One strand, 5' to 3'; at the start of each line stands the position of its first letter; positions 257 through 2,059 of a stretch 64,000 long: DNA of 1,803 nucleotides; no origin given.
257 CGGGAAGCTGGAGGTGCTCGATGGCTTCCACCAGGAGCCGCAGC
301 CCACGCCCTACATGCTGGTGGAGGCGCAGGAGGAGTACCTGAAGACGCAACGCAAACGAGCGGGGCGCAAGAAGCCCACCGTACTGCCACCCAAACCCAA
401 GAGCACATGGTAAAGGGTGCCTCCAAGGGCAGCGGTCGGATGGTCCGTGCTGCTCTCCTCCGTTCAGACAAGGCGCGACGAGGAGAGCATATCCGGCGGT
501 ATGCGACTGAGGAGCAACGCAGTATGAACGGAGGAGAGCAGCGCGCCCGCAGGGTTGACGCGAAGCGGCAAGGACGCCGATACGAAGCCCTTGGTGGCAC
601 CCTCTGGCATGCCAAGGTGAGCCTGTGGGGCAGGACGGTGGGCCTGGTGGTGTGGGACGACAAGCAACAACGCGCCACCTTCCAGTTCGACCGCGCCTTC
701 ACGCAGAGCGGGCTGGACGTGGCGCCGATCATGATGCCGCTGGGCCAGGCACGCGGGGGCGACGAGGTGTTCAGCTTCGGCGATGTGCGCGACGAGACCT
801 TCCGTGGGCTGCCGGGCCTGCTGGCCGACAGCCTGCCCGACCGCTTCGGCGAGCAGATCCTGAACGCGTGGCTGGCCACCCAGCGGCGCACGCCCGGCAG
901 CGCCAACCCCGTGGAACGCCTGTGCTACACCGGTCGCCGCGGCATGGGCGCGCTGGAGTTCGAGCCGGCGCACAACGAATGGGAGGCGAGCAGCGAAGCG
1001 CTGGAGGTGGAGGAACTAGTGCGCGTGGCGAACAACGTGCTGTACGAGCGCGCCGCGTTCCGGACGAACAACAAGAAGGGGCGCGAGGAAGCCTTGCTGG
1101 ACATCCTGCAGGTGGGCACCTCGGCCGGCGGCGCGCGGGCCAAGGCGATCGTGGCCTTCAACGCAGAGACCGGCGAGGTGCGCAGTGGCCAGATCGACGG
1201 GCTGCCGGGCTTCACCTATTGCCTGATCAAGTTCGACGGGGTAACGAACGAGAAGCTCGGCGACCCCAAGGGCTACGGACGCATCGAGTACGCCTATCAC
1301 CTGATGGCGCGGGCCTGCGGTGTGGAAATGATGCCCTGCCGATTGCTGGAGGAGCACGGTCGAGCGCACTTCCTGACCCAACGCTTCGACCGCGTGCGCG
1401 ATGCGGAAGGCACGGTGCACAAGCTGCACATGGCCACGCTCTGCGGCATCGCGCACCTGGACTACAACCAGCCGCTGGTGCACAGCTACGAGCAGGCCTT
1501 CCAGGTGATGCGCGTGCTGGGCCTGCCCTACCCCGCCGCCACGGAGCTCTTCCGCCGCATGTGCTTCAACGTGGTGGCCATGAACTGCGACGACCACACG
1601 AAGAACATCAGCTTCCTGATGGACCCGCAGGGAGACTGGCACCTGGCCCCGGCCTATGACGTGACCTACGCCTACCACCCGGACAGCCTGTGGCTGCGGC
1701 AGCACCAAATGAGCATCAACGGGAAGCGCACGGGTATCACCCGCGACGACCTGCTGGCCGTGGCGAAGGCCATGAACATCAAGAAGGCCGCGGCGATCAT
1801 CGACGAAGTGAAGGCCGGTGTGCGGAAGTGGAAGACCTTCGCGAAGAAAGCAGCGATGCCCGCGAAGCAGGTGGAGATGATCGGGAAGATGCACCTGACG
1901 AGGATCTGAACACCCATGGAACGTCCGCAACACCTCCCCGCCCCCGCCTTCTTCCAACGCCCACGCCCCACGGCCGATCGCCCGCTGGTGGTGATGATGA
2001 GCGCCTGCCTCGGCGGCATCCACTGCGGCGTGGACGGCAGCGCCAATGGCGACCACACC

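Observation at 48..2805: hipB-hipA module co-directional with a DUF523 (TudS-like desulfidase) gene and an Smr nuclease-domain gene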

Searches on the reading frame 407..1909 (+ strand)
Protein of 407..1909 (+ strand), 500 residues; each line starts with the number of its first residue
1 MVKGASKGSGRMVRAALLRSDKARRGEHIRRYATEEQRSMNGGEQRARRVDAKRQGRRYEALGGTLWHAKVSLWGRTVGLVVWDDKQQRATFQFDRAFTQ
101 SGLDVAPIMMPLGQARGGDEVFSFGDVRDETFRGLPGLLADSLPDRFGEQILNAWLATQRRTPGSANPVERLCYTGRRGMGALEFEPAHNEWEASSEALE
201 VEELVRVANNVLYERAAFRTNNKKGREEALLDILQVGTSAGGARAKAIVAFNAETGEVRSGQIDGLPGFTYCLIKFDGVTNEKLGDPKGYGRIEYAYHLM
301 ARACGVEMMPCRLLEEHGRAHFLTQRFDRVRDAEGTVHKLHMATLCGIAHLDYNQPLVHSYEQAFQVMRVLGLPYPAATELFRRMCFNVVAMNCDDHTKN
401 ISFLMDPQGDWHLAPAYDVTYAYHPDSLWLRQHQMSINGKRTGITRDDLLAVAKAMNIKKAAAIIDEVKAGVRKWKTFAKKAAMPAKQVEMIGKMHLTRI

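Call 3: search_protein_families(library=pfam, proteins=[window:407-1909:+], max_evalue=0.01)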
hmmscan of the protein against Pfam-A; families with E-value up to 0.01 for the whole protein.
window:407-1909:+ (500 aa): 2 families
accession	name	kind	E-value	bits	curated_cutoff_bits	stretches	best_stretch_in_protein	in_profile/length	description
PF07804.18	HipA_C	-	3e-50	171.3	30.5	1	238-474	1-212/213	HipA-like C-terminal domain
PF13657.11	Couple_hipA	-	1.8e-16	60.9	22.5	1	70-185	2-98/99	HipA N-terminal domain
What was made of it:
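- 407..1909 (+): hipA ORF, 500 aa as read from ATG 407. The conserved HipA body begins at about 608-617 and corresponds to the 436-aa homologues. Pfam Couple_hipA (residues 70-185) and HipA_C (238-474) (call 3).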

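Call 4: search_protein_families(library=ncbifam, proteins=[window:407-1909:+], max_evalue=0.01)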
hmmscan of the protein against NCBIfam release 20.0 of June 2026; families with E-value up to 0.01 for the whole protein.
window:407-1909:+ (500 aa): 1 family
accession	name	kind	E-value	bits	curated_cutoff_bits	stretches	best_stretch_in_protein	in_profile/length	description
NF007297.0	PRK09775.1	equivalog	7.6e-08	31.5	401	1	305-436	260-388/446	type II toxin-antitoxin system HipA family toxin YjjJ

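Call 7: find_homologous_proteins(query=window:407-1909:+)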
Query window:407-1909:+ (500 aa): 8000 proteins with E <= 0.001 among 8000 candidates; the best 120 are listed.
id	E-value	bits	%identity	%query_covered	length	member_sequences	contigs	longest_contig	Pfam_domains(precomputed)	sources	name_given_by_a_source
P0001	9.1e-278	940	92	87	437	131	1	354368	PF07804.19,PF13657.12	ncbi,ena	ncbi:MAG: type II toxin-antitoxin system HipA family toxin [Flavobacteriales bacterium]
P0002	2.0e-277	939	92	87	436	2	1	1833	PF07804.19,PF13657.12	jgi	jgi:serine/threonine-protein kinase HipA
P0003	1.7e-275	932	93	86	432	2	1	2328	PF07804.19,PF13657.12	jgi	jgi:serine/threonine-protein kinase HipA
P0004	6.6e-274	927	93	86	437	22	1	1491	PF07804.19,PF13657.12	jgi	jgi:serine/threonine-protein kinase HipA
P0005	2.4e-273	925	91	87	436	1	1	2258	PF07804.19,PF13657.12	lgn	-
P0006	1.1e-271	920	89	87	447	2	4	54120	PF07804.19,PF13657.12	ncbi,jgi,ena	-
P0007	3.7e-269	911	90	86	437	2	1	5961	PF07804.19,PF13657.12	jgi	jgi:serine/threonine-protein kinase HipA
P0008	1.3e-267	906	89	87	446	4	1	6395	PF07804.19,PF13657.12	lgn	-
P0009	7.7e-266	900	88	87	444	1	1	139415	PF07804.19,PF13657.12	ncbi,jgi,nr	ncbi:MAG TPA: type II toxin-antitoxin system HipA family toxin [Flavobacteriales bacterium]|nr:type 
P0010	1.1e-265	900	88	86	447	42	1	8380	PF07804.19,PF13657.12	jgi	jgi:serine/threonine-protein kinase HipA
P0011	1.6e-265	899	88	87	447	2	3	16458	PF07804.19,PF13657.12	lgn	-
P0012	5.5e-263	891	87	87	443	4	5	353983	PF07804.19,PF13657.12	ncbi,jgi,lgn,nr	ncbi:MAG: HipA domain-containing protein [Flavobacteriales bacterium]|nr:HipA domain-containing prot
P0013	4.5e-259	878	86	86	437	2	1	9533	PF07804.19,PF13657.12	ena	-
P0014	2.1e-251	853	84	87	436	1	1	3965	PF07804.19,PF13657.12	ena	-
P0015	1.8e-250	850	85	86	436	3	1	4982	PF07804.19,PF13657.12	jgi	jgi:serine/threonine-protein kinase HipA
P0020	9.0e-244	828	81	85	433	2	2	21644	PF07804.19,PF13657.12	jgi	-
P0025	8.7e-243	824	76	92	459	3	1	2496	PF07804.19,PF13657.12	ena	-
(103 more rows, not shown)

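Call 9: find_related_loci(query=A1, collection=genome_contigs, flank=6000)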
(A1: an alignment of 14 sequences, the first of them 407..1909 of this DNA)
Query A1 (500 aa) in genome_contigs; peptide patterns used: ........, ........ (x = any residue, [..] = any of these).
599 stretches matched a pattern (row limit reached: there are more); 593 encode a relative of the query (tblastn E <= 1e-3); the best 80 are kept; 80 distinct loci.
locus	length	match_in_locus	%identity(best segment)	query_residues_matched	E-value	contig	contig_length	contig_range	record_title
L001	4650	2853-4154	93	68-500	0e+0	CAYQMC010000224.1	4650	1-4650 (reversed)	MAG TPA_asm: uncultured Chryseobacterium sp. isolate binchicken_co208_44 genome assembly, contig: NODE_26812_length_4650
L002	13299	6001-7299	75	68-500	0e+0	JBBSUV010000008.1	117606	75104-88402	MAG: Flavobacteriales bacterium isolate SVL2_sbin.57 SVL2_sbin.57_k141_1515815_L_117606_cov_24.2227, whole genome shotgu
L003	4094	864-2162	75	68-500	0e+0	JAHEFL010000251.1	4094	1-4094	MAG: Flavobacteriales bacterium isolate Ww330 NODE_87224_length_4094_cov_1.848981, whole genome shotgun sequence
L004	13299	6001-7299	74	68-500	0e+0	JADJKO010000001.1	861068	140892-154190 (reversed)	MAG: Flavobacteriales bacterium isolate EsbE_18-Q3-R3-47_BATAC.451 tig00000790-10-8595540, whole genome shotgun sequence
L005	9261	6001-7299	74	68-499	0e+0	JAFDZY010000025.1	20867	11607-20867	MAG: Bacteroidetes bacterium isolate SZAS AMP-78 CK_MAG-79__25__length-20867, whole genome shotgun sequence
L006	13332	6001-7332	73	57-500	0e+0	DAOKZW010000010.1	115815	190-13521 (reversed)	MAG TPA_asm: Flavobacteriales bacterium isolate AMR_MDS_0060 NODE_101_length_115815_cov_11.944566, whole genome shotgun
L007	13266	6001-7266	58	69-495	9e-172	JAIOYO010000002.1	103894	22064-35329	MAG: Flavobacteriales bacterium isolate Tobar13m-G10 Tobar13m-C281, whole genome shotgun sequence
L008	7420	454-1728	57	69-499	7e-170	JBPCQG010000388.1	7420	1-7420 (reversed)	MAG: Chitinophagaceae bacterium isolate TH_ant_mag_202 k127_5783801, whole genome shotgun sequence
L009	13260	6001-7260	57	69-495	3e-167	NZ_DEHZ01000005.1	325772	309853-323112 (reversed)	MAG: Flavobacterium sp. UBA2787 UBA2787_contig_563, whole genome shotgun sequence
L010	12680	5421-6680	57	69-495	6e-166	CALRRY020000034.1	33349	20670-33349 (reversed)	MAG: Variovorax paradoxus isolate JJ-DHS13-24-1-m1-bin227 genome assembly, contig: JJ-OR11-01-C185, whole genome shotgun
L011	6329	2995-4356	53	40-497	4e-167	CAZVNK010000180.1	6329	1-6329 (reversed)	MAG TPA_asm: uncultured Ignavibacteriaceae bacterium isolate binchicken_co42_233 genome assembly, contig: NODE_23356_len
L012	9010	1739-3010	58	69-498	6e-165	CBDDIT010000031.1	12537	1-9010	MAG: Sediminibacterium sp. isolate 5cf5fc0a-1036-4e9e-b37d-ddaa3d9ee4e6 genome assembly, contig: contig_31, whole genome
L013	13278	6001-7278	56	69-500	4e-164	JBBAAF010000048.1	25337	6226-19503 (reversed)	MAG: Bacteroidales bacterium isolate SO_2017_GW3_35 scaffold_1148_c1_OW296A_2017, whole genome shotgun sequence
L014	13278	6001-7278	57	69-500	3e-163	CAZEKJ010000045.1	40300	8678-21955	MAG TPA_asm: uncultured Porphyromonadaceae bacterium isolate binchicken_co266_44 genome assembly, contig: NODE_1779_leng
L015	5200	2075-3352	55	69-498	1e-161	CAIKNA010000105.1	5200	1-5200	MAG: uncultured Bacteroidales bacterium isolate AlinenLipids_bin-7146 genome assembly, contig: bin-7146:105/409, whole g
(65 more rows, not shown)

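Call 17: find_encoding_contigs(protein=P0025, flank=5000, max_places=4)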
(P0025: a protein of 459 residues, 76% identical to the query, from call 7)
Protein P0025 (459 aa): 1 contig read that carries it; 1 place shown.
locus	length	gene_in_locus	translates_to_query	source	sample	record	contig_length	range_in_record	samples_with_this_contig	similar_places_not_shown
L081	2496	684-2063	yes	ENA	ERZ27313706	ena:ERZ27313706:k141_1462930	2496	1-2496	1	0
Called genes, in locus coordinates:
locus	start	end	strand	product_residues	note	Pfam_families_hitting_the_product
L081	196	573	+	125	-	PF13560:HTH_31, PF01381:HTH_3, PF12844:HTH_19 (weak)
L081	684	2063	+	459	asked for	PF13657:Couple_hipA, PF07804:HipA_C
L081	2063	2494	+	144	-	PF00583:Acetyltransf_1, PF13673:Acetyltransf_10, PF13508:Acetyltransf_7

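Call 18: find_encoding_contigs(protein=P0001, flank=6000, max_places=3)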
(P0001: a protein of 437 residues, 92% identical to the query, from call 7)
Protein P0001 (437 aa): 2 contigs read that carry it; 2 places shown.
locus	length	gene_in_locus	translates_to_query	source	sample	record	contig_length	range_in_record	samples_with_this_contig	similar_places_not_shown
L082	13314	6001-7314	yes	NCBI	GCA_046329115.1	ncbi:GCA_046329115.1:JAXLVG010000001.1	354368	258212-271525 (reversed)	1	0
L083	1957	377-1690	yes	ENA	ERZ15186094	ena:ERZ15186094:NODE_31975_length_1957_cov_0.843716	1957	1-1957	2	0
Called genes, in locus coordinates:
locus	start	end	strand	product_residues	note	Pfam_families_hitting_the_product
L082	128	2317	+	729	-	PF01642:MM_CoA_mutase, PF02310:B12-binding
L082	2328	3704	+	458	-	PF02463:SMC_N (faint), PF13175:AAA_15 (weak), PF13476:AAA_23, PF13304:AAA_21, PF13175:AAA_15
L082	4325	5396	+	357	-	PF01527:HTH_Tnp_1, PF02796:HTH_7 (weak), PF13384:HTH_23 (weak), PF13518:HTH_28 (weak), PF13276:HTH_21 (faint), PF00665:rve, PF13683:rve_3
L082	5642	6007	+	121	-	PF13560:HTH_31, PF01381:HTH_3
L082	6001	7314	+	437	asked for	PF13657:Couple_hipA, PF07804:HipA_C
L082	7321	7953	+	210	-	PF04463:2-thiour_desulf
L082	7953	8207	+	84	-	PF01713:Smr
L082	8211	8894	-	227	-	PF01564:Spermine_synth (faint)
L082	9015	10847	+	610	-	PF00664:ABC_membrane, PF00005:ABC_tran, PF02463:SMC_N (faint)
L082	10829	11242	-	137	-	PF00293:NUDIX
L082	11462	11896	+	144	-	PF01641:SelR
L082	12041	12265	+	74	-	-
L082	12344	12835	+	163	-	PF04461:YajQ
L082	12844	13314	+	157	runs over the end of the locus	PF03061:4HBT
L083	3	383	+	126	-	?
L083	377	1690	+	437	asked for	PF13657:Couple_hipA, PF07804:HipA_C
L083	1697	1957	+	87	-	?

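Call 26: find_encoding_contigs(protein=P0003, flank=3000, max_places=3)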
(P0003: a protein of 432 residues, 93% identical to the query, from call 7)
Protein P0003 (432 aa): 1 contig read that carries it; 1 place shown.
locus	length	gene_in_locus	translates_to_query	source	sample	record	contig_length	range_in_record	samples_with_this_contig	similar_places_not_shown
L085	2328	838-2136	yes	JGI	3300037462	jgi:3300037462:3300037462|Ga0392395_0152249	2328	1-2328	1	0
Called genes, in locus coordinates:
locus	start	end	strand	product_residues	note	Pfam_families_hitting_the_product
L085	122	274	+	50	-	-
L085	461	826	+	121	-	PF13560:HTH_31, PF01381:HTH_3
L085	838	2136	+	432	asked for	PF13657:Couple_hipA, PF07804:HipA_C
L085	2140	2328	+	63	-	?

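Call 27: find_encoding_contigs(protein=P0020, flank=6000, max_places=3)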
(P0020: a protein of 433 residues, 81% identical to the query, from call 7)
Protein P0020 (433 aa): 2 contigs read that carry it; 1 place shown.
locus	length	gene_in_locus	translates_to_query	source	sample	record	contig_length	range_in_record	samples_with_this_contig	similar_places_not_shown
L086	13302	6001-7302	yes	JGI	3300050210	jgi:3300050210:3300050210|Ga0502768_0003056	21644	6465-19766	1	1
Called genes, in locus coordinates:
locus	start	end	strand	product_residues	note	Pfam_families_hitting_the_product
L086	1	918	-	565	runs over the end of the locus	PF02225:PA, PF18962:Por_Secre_tail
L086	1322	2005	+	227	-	-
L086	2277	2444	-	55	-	-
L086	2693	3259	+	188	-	PF04463:2-thiour_desulf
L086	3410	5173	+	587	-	PF00664:ABC_membrane, PF00005:ABC_tran, PF02463:SMC_N (faint)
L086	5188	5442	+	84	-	PF01713:Smr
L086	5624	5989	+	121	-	PF13560:HTH_31, PF01381:HTH_3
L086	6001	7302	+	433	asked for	PF13657:Couple_hipA, PF07804:HipA_C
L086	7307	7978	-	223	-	-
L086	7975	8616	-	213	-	-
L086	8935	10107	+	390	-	PF13439:Glyco_transf_4, PF13579:Glyco_trans_4_4 (weak), PF20706:GT4-conflict, PF00534:Glycos_transf_1, PF13692:Glyco_trans_1_4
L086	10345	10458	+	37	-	-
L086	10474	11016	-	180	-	-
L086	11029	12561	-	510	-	PF00999:Na_H_Exchanger, PF02080:TrkA_C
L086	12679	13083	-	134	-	PF00571:CBS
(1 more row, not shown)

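Call 44: search_solved_structures(query=window:617-1909:+, show_alignments=1, max_evalue=0.00001)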
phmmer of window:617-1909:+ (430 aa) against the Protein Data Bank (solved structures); distinct sequences matched with E-value up to 0.00001: 0.

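Call 47: search_solved_structures(query=A1, show_alignments=2, max_evalue=0.01)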
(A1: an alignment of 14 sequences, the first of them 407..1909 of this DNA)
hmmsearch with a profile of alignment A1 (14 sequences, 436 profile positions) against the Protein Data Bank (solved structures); distinct sequences matched with E-value up to 0.01: 13.
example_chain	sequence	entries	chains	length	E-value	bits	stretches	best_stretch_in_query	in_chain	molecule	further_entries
8ezr_B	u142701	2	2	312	4.5e-11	45.3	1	237-415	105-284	HipT(Lp)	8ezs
7vkb_A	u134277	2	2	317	4.7e-11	45.3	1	237-415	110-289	HipA_C domain-containing protein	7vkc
7wcf_A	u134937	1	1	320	2.7e-10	42.8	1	237-415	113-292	HipA_C domain-containing protein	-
2wiu_A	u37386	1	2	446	0.00015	23.8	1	230-359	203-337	PROTEIN HIPA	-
3tpd_A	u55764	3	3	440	0.00024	23.2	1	230-359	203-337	Serine/threonine-protein kinase HipA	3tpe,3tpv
4yg7_D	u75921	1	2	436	0.001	21.1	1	230-359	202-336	Serine/threonine-protein kinase HipA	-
3fbr_A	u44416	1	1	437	0.001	21.1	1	230-359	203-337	Serine/threonine-protein kinase toxin HipA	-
3dnt_A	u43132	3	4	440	0.001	21.1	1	230-359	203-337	Protein hipA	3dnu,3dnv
5k98_A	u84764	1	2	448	0.0011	21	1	230-359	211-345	Serine/threonine-protein kinase HipA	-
4pu3_A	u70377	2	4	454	0.0016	20.5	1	296-356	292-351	Toxin-antitoxin system toxin HipA family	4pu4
4pu5_A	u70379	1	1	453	0.0016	20.5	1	296-356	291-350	Toxin-antitoxin system toxin HipA family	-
3hzi_A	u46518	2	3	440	0.0017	20.4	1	230-359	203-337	Protein hipA | Serine/threonine-protein kinase HipA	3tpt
3tpb_A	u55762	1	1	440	0.0017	20.3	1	230-359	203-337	Serine/threonine-protein kinase HipA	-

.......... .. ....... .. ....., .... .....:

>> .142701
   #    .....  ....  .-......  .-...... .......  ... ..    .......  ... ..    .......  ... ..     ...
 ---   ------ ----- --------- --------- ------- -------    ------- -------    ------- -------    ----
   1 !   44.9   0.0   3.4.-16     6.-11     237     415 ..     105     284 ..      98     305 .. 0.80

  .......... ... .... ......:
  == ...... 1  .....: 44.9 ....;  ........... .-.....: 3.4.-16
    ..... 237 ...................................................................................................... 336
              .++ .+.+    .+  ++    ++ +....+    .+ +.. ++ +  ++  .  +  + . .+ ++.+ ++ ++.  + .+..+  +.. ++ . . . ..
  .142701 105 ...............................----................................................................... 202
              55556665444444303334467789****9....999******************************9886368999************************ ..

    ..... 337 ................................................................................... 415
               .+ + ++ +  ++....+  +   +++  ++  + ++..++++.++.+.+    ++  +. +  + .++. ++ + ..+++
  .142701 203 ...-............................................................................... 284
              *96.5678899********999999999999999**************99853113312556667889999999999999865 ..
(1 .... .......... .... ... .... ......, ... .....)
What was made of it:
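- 407..1909 (+): A profile matches the HipT(Lp) kinase at 4.5e-11 and E. coli HipA at 1.5e-4 in the PDB (call 47).
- Closest known: HipT kinase of Legionella pneumophila HipBST. Same: It is the best solved-structure match to the kinase core (4.5e-11, call 47).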

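Call 66: search_protein_families(library=pfam, alignment_id=A5, max_evalue=0.001)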
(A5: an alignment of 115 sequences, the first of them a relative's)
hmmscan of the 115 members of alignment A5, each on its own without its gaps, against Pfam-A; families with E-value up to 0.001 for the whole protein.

A. member 1, L007:7391-7606:+ (71 aa): 0 families

B. families by the number of members that match (of 115 scanned): 87 families (the first 25 are shown)
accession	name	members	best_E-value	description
PF00072.30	Response_reg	2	5.6e-25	Response regulator receiver domain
PF04397.21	LytTR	2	2.7e-20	LytTr DNA-binding domain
PF01381.28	HTH_3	2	2.9e-11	Helix-turn-helix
PF12844.13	HTH_19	2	5.8e-09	Helix-turn-helix domain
PF13560.12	HTH_31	2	4.4e-07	Helix-turn-helix domain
PF13337.12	BrxL_ATPase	1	6.1e-121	Lon-like protease BrxL-like, ATPase domain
PF05649.18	Peptidase_M13_N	1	4.7e-118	Peptidase family M13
PF03331.19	LpxC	1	1.3e-90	UDP-3-O-acyl N-acetylglycosamine deacetylase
PF07583.16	PSCyt2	1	8.5e-82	Protein of unknown function (DUF1549)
PF07587.16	PSD1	1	4.4e-79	Protein of unknown function (DUF1553)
PF01431.27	Peptidase_M13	1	4.8e-76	Peptidase family M13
PF11867.13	T1RH-like_C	1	2.1e-61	Type I restriction enzyme HindI endonuclease subunit-like, C-terminal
PF02502.23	LacAB_rpiB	1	2.9e-58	Ribose/Galactose Isomerase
PF07929.16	PRiA4_ORF3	1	4.5e-58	Plasmid pRiA4b ORF-3-like protein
PF07804.18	HipA_C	1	1.5e-51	HipA-like C-terminal domain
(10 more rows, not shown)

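Call 67: search_protein_families(library=padloc, proteins=[window:407-1909:+], max_evalue=0.01)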
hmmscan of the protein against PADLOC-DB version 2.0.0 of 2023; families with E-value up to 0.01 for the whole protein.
window:407-1909:+ (500 aa): 0 families
